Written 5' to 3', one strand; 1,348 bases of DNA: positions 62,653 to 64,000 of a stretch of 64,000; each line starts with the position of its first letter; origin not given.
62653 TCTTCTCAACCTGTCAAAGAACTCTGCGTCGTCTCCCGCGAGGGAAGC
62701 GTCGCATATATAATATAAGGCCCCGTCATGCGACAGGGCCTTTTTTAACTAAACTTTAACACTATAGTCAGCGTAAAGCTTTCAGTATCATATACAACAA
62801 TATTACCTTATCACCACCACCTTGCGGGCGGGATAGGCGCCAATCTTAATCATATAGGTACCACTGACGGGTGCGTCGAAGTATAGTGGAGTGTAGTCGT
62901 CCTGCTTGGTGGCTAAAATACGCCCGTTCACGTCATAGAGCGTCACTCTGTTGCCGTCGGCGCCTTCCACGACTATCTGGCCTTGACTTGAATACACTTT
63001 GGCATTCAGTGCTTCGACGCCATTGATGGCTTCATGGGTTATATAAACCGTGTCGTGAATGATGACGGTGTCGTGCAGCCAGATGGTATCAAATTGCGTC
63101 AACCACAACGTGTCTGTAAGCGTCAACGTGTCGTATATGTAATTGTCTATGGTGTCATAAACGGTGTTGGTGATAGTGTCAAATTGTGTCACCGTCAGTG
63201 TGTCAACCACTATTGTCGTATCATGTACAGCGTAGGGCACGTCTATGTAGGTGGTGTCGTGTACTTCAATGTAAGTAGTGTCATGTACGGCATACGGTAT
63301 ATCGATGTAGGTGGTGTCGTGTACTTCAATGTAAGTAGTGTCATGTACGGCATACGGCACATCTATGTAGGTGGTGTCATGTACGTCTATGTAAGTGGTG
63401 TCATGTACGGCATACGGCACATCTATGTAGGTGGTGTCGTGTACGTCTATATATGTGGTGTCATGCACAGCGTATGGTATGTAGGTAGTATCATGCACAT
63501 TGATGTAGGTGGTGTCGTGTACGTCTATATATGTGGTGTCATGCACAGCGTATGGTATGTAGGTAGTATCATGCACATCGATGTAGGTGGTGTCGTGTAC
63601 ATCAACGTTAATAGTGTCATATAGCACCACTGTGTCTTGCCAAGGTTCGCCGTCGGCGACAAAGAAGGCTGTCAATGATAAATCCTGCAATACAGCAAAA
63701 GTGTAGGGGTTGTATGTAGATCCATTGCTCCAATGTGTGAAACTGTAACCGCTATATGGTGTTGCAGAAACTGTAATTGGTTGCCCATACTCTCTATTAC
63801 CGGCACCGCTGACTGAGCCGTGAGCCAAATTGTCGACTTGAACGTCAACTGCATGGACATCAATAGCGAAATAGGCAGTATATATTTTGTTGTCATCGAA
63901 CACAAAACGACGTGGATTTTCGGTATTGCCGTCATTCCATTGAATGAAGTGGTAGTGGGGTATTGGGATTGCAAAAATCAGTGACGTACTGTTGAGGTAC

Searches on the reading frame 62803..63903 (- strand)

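Call 54: search_protein_families(library=pfam, proteins=[window:62803-63903:-], max_evalue=0.001)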
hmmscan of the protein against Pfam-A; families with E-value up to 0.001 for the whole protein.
window:62803-63903:- (366 aa): 3 families
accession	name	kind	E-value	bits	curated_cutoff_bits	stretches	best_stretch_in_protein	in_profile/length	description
PF18998.6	Flg_new_2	-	3.9e-11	43.2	23.6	1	20-83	2-71/73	Divergent InlB B-repeat domain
PF19910.5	DUF6383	-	4e-05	24.1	23.7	1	295-364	6-74/74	Domain of unknown function (DUF6383)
PF17014.10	Mad3_BUB1_I_2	-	0.0005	20.6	37.6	0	198-219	3-24/128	Putative Mad3/BUB1 like region 1 protein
